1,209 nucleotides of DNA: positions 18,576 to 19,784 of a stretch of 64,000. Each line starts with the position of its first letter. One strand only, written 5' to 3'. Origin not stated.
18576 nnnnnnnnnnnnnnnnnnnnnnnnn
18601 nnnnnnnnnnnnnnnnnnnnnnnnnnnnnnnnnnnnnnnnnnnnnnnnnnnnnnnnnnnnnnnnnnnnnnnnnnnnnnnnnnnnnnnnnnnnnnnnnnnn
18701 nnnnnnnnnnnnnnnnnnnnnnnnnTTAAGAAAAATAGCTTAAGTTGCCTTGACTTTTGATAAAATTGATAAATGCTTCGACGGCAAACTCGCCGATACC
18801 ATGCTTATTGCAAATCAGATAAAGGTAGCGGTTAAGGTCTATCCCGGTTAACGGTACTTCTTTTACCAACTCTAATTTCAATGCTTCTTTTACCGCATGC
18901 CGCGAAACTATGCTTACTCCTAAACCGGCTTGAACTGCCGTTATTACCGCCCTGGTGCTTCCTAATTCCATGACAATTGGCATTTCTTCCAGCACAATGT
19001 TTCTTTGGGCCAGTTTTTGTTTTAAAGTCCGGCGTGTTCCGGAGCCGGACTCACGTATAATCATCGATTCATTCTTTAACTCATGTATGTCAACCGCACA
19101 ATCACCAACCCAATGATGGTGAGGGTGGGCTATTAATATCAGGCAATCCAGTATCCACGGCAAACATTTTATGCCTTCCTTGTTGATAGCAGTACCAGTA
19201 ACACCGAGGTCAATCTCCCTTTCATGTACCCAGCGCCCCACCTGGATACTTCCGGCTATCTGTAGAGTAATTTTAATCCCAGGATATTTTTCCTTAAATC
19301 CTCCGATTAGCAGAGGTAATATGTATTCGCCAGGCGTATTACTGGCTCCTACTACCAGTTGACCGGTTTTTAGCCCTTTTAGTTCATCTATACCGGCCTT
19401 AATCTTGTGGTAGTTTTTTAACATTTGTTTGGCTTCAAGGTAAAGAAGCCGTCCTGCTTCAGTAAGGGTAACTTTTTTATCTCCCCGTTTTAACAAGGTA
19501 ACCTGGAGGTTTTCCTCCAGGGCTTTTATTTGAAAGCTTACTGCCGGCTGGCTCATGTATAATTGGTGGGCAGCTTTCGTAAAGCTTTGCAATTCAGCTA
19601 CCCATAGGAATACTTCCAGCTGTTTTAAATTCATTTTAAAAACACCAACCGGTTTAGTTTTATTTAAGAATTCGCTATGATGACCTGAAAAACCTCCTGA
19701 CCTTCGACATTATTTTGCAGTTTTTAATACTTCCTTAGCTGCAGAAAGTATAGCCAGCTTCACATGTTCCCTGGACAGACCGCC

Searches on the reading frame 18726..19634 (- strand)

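Call 7: search_protein_families(library=pfam, proteins=[window:18726-19634:-], max_evalue=0.001)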
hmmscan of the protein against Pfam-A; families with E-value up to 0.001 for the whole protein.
window:18726-19634:- (302 aa): 3 families
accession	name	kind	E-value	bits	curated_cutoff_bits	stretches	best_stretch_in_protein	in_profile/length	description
PF03466.25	LysR_substrate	-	2.9e-42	144.8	28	1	87-295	2-207/209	LysR substrate binding domain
PF00126.33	HTH_1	-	7.3e-23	80.7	26.6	1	3-62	1-60/60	Bacterial regulatory helix-turn-helix protein, lysR family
PF12727.12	PBP_like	-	1.8e-05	24.4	27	1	189-292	94-192/193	PBP superfamily domain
